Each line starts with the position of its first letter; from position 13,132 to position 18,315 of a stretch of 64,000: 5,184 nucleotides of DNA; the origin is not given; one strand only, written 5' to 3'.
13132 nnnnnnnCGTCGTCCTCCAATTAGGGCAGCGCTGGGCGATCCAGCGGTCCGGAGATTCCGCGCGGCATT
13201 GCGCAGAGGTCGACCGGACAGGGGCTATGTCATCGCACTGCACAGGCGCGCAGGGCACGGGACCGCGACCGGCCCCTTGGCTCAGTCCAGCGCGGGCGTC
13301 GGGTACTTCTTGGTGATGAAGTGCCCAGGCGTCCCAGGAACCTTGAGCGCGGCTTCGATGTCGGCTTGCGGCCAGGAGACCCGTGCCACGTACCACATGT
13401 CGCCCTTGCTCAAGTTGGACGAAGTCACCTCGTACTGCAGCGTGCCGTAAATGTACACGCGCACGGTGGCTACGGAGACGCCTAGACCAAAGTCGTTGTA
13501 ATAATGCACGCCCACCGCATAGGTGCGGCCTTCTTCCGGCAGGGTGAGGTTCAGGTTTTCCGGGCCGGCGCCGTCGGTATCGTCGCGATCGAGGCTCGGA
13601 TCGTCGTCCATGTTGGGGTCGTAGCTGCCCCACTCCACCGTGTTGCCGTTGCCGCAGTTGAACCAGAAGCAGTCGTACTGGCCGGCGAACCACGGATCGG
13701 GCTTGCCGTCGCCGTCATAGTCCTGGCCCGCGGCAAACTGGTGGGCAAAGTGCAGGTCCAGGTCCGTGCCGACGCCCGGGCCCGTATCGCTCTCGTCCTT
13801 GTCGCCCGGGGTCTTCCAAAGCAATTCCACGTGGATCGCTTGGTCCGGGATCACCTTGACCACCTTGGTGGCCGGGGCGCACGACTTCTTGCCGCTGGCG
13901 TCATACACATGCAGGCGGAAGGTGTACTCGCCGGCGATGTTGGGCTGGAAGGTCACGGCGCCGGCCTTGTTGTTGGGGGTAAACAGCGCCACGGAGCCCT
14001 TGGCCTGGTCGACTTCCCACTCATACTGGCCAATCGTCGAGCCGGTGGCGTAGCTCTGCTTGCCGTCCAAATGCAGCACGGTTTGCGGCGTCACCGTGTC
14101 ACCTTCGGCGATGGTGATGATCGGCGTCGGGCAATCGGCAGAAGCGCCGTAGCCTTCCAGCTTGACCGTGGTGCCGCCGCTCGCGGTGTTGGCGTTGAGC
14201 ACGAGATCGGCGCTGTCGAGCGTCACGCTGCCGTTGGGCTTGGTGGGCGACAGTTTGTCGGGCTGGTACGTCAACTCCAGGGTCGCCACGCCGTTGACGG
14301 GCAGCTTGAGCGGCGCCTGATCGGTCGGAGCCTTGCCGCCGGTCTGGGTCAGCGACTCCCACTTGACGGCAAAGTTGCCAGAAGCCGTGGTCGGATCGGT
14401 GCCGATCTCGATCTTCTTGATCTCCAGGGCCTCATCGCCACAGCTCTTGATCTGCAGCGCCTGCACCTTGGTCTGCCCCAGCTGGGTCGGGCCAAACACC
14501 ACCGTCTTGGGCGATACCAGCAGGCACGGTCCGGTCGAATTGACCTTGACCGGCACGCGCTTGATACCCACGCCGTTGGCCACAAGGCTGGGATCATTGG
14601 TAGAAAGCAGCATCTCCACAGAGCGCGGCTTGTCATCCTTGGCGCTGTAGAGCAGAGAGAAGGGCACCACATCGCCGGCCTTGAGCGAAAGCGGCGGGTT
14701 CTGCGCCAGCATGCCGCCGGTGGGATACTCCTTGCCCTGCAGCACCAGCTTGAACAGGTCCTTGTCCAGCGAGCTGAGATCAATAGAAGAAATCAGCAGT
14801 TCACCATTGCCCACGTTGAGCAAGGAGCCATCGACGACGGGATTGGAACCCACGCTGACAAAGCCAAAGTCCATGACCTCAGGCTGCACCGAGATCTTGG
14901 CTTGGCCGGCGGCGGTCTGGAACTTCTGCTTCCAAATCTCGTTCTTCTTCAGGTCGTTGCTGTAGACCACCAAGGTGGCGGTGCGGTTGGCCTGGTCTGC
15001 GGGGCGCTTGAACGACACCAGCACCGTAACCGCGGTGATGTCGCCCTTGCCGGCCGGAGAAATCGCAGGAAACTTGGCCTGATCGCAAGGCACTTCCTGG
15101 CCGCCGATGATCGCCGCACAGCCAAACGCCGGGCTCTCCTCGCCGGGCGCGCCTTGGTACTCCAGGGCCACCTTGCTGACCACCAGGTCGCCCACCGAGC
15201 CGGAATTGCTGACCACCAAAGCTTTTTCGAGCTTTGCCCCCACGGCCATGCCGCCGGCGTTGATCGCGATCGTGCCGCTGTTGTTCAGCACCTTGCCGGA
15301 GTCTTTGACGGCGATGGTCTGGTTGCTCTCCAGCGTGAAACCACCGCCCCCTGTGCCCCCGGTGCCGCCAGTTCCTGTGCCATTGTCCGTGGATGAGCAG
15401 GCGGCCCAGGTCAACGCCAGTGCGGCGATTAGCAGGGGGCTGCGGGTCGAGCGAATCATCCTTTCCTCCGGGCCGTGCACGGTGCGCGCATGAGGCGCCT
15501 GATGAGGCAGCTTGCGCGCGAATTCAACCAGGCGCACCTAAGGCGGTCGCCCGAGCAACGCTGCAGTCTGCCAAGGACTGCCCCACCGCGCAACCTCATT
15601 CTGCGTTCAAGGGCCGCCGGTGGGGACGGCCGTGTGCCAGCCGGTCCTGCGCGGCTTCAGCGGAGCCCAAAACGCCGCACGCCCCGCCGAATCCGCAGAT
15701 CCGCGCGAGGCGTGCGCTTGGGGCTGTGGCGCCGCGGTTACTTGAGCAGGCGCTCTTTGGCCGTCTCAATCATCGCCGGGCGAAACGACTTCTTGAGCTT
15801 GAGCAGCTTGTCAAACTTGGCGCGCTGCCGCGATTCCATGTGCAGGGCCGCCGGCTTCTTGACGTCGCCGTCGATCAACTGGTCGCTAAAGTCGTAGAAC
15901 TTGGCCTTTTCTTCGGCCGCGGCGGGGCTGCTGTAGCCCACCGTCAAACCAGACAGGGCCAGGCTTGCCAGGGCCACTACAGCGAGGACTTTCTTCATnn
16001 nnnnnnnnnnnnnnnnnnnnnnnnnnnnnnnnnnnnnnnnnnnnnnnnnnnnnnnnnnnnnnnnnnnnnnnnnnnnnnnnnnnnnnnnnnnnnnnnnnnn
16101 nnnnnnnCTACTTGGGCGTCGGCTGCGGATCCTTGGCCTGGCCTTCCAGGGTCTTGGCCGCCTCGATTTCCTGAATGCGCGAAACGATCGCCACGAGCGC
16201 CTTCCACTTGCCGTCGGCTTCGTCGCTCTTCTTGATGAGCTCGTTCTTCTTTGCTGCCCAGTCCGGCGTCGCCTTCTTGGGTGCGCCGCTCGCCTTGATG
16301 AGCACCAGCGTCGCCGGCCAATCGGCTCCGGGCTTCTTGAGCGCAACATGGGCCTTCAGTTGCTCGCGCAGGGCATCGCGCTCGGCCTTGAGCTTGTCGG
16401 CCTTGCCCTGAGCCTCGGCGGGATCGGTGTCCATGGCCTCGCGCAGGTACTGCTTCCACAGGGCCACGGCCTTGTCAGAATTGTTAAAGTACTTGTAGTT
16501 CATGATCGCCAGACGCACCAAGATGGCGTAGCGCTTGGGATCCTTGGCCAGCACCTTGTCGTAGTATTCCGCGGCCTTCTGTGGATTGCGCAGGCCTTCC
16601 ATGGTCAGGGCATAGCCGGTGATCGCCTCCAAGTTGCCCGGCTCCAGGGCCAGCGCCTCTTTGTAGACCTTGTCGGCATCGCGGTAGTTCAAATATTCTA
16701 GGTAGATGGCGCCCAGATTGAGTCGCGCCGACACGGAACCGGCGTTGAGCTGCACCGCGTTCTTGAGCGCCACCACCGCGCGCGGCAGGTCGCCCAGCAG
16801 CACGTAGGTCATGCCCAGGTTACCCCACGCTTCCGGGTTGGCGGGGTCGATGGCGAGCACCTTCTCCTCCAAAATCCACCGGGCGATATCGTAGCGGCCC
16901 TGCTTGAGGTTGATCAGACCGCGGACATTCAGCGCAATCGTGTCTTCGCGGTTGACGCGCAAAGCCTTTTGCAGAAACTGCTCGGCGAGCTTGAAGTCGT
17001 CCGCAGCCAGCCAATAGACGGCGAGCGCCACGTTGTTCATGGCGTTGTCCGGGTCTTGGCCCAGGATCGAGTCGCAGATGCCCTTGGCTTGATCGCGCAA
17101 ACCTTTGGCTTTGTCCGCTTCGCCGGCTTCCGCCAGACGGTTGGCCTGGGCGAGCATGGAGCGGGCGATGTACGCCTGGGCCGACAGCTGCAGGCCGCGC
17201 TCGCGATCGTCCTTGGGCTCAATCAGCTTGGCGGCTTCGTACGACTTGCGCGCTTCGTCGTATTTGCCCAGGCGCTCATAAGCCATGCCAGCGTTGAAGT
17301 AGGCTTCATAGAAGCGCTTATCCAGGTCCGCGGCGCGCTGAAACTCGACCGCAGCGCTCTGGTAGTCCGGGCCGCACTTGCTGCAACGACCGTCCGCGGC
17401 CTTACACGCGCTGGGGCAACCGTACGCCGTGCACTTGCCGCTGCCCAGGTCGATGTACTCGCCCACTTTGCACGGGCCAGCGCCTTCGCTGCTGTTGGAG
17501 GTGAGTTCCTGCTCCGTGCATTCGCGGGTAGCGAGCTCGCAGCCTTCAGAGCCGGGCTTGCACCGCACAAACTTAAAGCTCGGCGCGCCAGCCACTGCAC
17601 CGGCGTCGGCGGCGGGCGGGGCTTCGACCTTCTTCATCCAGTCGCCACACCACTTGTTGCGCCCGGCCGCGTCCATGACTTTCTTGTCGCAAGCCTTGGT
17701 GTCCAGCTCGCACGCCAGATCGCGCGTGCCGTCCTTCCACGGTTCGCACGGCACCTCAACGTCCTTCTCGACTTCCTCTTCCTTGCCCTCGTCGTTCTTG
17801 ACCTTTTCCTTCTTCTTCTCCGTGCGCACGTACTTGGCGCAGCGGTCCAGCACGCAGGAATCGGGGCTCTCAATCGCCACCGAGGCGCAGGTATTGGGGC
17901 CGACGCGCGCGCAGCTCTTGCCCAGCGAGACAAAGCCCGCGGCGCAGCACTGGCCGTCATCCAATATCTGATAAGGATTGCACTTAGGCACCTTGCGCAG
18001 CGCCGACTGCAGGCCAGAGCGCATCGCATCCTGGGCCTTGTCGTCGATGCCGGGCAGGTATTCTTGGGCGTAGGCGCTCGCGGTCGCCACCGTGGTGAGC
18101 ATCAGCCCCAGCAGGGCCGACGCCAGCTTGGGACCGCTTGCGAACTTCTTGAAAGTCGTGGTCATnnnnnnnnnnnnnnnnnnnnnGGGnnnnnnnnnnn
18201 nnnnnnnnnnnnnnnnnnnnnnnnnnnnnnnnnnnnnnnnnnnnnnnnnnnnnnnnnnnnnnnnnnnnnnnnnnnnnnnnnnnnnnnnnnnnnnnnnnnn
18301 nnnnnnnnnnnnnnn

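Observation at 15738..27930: Glt/Nfs-type gene order (barrel, barrel, TPR, giant TPR, TPR, mini-protein) headed by a vWA lipoprotein in one co-directional block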

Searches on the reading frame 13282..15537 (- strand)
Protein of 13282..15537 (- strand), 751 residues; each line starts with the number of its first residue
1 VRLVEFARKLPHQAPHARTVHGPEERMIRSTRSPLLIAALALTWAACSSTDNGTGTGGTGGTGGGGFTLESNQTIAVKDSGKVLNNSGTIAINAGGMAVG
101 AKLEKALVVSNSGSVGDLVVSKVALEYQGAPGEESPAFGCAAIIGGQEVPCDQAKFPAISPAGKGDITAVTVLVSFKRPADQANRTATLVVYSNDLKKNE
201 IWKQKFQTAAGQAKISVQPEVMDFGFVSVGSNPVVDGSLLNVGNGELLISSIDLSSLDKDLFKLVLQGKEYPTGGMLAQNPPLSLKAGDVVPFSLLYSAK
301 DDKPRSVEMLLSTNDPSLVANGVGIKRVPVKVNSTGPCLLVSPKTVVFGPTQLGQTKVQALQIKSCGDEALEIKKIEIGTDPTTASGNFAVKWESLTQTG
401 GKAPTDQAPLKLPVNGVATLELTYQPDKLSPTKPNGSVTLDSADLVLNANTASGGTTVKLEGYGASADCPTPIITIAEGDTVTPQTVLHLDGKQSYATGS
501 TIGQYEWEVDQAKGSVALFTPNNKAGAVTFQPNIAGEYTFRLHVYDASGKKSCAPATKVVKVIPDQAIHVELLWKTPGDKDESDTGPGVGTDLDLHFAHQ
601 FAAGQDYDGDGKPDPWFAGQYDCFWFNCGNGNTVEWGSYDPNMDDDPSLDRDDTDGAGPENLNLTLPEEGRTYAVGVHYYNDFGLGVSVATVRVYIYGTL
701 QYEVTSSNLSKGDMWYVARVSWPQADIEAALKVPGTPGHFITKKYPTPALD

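Call 7: search_protein_families(library=ncbifam, proteins=[window:13282-15537:-], max_evalue=0.001)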
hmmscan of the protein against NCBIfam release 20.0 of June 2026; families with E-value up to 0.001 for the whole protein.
window:13282-15537:- (751 aa): 1 family
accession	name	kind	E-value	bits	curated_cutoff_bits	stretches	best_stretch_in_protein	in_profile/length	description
NF012200.0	choice_anch_D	domain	2.8e-08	34.3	45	1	336-393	14-68/108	choice-of-anchor D domain-containing protein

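Call 8: search_protein_families(library=pfam, proteins=[window:13282-15537:-], max_evalue=0.001)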
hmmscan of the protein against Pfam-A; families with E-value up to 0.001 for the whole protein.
window:13282-15537:- (751 aa): 4 families
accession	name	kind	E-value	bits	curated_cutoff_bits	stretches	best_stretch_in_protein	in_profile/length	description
PF22352.2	K319L-like_PKD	-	4.3e-08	33.5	27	1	481-554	6-78/84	K319L-like, PKD domain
PF22073.2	Cep192_D4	-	3e-06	27.9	35.5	1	337-464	2-111/112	Cep192 domain 4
PF22544.2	HYDIN_VesB_CFA65-like_Ig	-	3.3e-06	27.7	25.5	0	213-257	1-45/100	HYDIN/CFA65/VesB-like, Ig-like domain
PF18911.6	PKD_4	-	0.0001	22.7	27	1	471-560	3-83/85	PKD domain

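Call 73: predict_structure(alignment_id=A4)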
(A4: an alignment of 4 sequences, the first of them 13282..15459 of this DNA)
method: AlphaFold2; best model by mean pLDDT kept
length: 725 residues; sequences in the alignment: 4
mean_pLDDT: 63.5   pTM: 0.42
mean pLDDT of the five models: 63.5, 62.0, 58.2, 57.8, 53.8
residues with pLDDT >= 90: 31; 70-90: 275; 50-70: 222; < 50: 197
segments of 3 or more residues with pLDDT < 50: 1-7, 9-47, 54-71, 103-112, 550-565, 573-632, 640-643, 655-660, 696-725
pLDDT, mean of each block of 10 residues (from residue 1): 29 26 24 22 38 47 45 59 67 71 45 61 71 72 68 55 69 63 64 84 88 77 85 90 85 80 85 87 80 59 86 85 79 89 88 60 81 76 86 90 65 82 76 84 75 66 76 69 74 65 76 85 79 72 61 37 48 43 41 34 32 32 39 52 55 50 64 62 57 52 36 32 28
secondary structure, 60 per line:
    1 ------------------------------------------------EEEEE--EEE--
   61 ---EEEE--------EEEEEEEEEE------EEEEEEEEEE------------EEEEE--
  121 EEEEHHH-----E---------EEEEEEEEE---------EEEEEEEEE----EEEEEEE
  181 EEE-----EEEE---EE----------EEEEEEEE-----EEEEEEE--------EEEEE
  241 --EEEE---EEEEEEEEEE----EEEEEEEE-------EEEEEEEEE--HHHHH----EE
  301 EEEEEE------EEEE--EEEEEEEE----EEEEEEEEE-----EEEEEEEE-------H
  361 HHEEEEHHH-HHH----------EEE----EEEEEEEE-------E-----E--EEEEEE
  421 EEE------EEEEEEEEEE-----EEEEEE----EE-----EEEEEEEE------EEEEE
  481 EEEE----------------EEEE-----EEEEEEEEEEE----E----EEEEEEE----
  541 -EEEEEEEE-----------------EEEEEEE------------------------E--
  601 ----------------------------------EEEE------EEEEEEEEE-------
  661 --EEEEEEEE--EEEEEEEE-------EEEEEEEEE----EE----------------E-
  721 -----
elements in order (helices of 4 or more, strands of 3 or more residues): E49-53 E56-58 E64-67 E76-85 E92-101 E114-118 E121-124 E143-151 E161-169 E174-183 E189-192 E208-215 E221-227 E236-240 E243-246 E250-259 E264-271 E279-287 H290-294 E299-306 E313-316 E319-326 E331-339 E345-352 E363-366 E384-386 E391-398 E415-423 E430-439 E445-450 E462-469 E476-484 E501-504 E510-520 E530-536 E542-549 E567-573 E635-638 E645-653 E663-670 E673-680 E688-696

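Call 76: fold_search(model_id=the predicted structure, library=pdb)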
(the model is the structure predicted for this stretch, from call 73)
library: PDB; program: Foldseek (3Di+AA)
matches with E <= 10: 1483; with E <= 0.001: 308
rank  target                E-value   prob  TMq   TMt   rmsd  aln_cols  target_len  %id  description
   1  7sqc_O0               6.8e-18  1.00  0.19  0.13  38.0       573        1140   13  Ciliary C1 central pair apparatus isolated from Chlamydomonas reinhardtii (released 2022-04-13)
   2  9ijj_E                4.3e-17  1.00  0.14  0.20  32.8       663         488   11  In situ structure of the central apparatus in mouse sperm axoneme. (released 2025-06-04)
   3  7som_D                7.0e-17  1.00  0.17  0.10  33.1       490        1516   16  Ciliary C2 central pair apparatus isolated from Chlamydomonas reinhardtii (released 2022-04-13)
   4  7sqc_T1               1.4e-16  1.00  0.19  0.24  31.8       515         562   12  Ciliary C1 central pair apparatus isolated from Chlamydomonas reinhardtii (released 2022-04-13)
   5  9ijj_h                2.7e-16  1.00  0.15  0.08  38.1       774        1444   11  In situ structure of the central apparatus in mouse sperm axoneme. (released 2025-06-04)
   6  9ijj_C                4.2e-16  1.00  0.18  0.14  27.3       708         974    9  In situ structure of the central apparatus in mouse sperm axoneme. (released 2025-06-04)
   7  7sqc_2B               3.4e-15  1.00  0.20  0.19  38.7       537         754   13  Ciliary C1 central pair apparatus isolated from Chlamydomonas reinhardtii (released 2022-04-13)
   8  7sqc_F1               5.6e-15  1.00  0.15  0.20  33.1       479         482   12  Ciliary C1 central pair apparatus isolated from Chlamydomonas reinhardtii (released 2022-04-13)
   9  7sqc_2A               7.4e-15  1.00  0.20  0.19  39.3       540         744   12  Ciliary C1 central pair apparatus isolated from Chlamydomonas reinhardtii (released 2022-04-13)
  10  9ijj_O                8.6e-15  1.00  0.21  0.13  47.4       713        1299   10  In situ structure of the central apparatus in mouse sperm axoneme. (released 2025-06-04)
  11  7sqc_T0               6.0e-14  1.00  0.18  0.22  31.7       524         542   10  Ciliary C1 central pair apparatus isolated from Chlamydomonas reinhardtii (released 2022-04-13)
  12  7sqc_T2               8.9e-14  1.00  0.18  0.22  31.7       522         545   11  Ciliary C1 central pair apparatus isolated from Chlamydomonas reinhardtii (released 2022-04-13)
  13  7sqc_F0               1.2e-13  1.00  0.14  0.31  27.5       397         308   10  Ciliary C1 central pair apparatus isolated from Chlamydomonas reinhardtii (released 2022-04-13)
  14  9ijj_4G               2.2e-13  1.00  0.15  0.04  45.4       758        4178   11  In situ structure of the central apparatus in mouse sperm axoneme. (released 2025-06-04)
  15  9ijj_4H               2.2e-13  1.00  0.14  0.04  45.4       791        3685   10  In situ structure of the central apparatus in mouse sperm axoneme. (released 2025-06-04)
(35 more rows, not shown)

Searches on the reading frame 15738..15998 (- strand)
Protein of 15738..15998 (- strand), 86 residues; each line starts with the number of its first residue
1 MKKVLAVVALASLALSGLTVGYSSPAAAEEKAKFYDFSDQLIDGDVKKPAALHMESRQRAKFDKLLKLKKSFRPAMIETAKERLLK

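Call 5: search_protein_families(library=pfam, proteins=[window:15738-15998:-], max_evalue=0.01)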
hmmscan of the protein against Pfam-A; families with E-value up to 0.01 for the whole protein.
window:15738-15998:- (86 aa): 0 families

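Call 6: search_protein_families(library=ncbifam, proteins=[window:15738-15998:-], max_evalue=0.01)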
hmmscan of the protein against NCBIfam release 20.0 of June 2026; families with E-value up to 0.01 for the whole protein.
window:15738-15998:- (86 aa): 1 family
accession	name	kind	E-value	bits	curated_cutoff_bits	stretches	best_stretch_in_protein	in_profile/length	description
NF033764.1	gliding_CglF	equivalog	5.5e-11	42.4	90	1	20-82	25-87/88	adventurous gliding motility protein CglF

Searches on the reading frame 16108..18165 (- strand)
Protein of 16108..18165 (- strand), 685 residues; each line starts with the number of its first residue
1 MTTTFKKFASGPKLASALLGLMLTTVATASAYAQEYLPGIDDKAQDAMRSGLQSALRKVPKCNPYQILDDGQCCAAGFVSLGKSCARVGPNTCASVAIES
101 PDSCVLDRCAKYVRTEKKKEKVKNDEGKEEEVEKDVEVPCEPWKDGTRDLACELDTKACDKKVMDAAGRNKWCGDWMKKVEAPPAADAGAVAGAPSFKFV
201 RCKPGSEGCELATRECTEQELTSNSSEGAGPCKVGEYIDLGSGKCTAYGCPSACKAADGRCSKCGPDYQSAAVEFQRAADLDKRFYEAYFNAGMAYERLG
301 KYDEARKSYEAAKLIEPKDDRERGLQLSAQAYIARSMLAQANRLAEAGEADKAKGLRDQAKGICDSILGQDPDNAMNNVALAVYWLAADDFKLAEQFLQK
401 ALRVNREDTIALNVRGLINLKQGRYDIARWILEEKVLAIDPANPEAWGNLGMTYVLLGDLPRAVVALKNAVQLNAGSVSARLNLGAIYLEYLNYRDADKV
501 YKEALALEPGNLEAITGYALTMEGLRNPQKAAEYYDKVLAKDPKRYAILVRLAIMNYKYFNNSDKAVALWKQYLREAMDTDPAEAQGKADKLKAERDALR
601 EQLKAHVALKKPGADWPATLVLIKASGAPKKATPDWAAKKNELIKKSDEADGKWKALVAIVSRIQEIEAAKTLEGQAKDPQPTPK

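Call 5: search_protein_families(library=pfam, proteins=[window:16108-18165:-], max_evalue=0.01)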
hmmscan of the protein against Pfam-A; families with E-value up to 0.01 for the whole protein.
window:16108-18165:- (685 aa): 18 families
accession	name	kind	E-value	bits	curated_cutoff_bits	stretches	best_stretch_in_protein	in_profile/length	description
PF14559.12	TPR_19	-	4.7e-24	84.9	25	4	267-321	6-60/68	Tetratricopeptide repeat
PF00515.34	TPR_1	-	1.9e-22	78.5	27.8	3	287-319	2-34/34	Tetratricopeptide repeat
PF07719.23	TPR_2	-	3e-21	74.2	27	3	287-319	2-34/34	Tetratricopeptide repeat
PF13431.12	TPR_17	-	3.6e-20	70.9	24.4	2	434-464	3-33/34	Tetratricopeptide repeat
PF13181.12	TPR_8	-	8.9e-16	57.1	25.7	1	286-319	1-34/34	Tetratricopeptide repeat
PF13432.12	TPR_16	-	1.2e-15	58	32.7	3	386-444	8-65/65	Tetratricopeptide repeat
PF13428.12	TPR_14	-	2.7e-15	55.8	23.5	1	513-554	2-43/44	Tetratricopeptide repeat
PF13414.12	TPR_11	-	9.3e-14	51.3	26.8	2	454-489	4-39/42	TPR repeat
PF13424.12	TPR_12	-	5e-13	49.5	30.1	1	446-507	5-74/77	Tetratricopeptide repeat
PF23914.1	TPR_CcmH_CycH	-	1.4e-11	45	42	1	484-582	56-156/158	Cytochrome c-type biogenesis protein H TPR domain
PF13371.12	TPR_9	-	1.6e-10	41.3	35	1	423-475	9-60/73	Tetratricopeptide repeat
PF13176.12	TPR_7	-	1.3e-08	34.7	27.9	0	288-313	1-26/36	Tetratricopeptide repeat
PF25063.1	ARM_TT21_C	-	5.9e-08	33.3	35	0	446-544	97-196/209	Tetratricopeptide repeat protein 21 C-terminal ARM domain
PF12895.13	ANAPC3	-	7.3e-08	33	27.2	0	432-503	11-81/82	Anaphase-promoting complex, cyclosome, subunit 3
PF13174.12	TPR_6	-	1.7e-07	31.9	26.3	1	287-311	1-25/33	Tetratricopeptide repeat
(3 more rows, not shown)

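Call 6: search_protein_families(library=ncbifam, proteins=[window:16108-18165:-], max_evalue=0.01)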
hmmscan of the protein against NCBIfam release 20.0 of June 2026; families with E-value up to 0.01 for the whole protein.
window:16108-18165:- (685 aa): 20 families
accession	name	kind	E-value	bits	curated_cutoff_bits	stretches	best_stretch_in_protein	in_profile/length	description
TIGR02917.1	PEP_TPR_lipo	equivalog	5.5e-23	80.8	312.2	2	357-483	311-436/899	XrtA/PEP-CTERM system TPR-repeat protein PrsT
NF040959.1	MamA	equivalog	1.2e-22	80.4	200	2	419-570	47-196/204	magnetosome protein MamA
NF033758.1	gliding_GltE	equivalog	8.9e-18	64.4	225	1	253-577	53-355/411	adventurous gliding motility TPR repeat lipoprotein GltE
TIGR02521.1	type_IV_pilW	equivalog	2.8e-17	63.1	154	2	355-476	45-167/234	type IV pilus biogenesis/stability protein PilW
NF033762.1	social_mot_Tgl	equivalog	3e-12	46.4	225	1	364-493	54-185/252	social motility TPR repeat lipoprotein Tgl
NF052415.1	T3SS_chap_SctY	equivalog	9.9e-10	38.9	70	1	407-474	4-70/106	type III secretion apparatus assembly chaperone SctY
TIGR02552.1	LcrH_SycD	equivalog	4.7e-08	32.8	104.8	0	261-332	61-132/136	SycD/LcrH family type III secretion system chaperone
NF033920.0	C39_PA2778_fam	equivalog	6.4e-07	29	150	0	339-433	154-248/255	PA2778 family cysteine peptidase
NF008757.0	PRK11788.1-5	equivalog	6.6e-07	28.8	363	1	458-577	194-312/388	lipopolysaccharide assembly protein LapB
NF052304.1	CdsG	equivalog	5.3e-06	26.7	170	0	463-521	27-85/133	CdsG family type III secretion system protein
NF008520.0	PRK11447.1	equivalog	8.3e-06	23.9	858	1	415-608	275-480/1157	cellulose synthase complex outer membrane protein BcsC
NF047371.1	FlcA_CTERM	equivalog_domain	2.2e-05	23.1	300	0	351-407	323-379/646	periplasmic flagellar collar protein FlcA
NF002725.1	PRK02603.1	equivalog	2.4e-05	24.4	143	0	493-558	50-118/173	photosystem I assembly protein Ycf3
TIGR00990.1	3a0801s09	subfamily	2.9e-05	22.9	757.25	1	267-432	414-565/615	mitochondrial import receptor subunit TOM70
NF047507.1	TPR_BatC_Lepto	exception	5e-05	22.9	175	0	287-319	97-129/214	TPR repeat-containing protein BatC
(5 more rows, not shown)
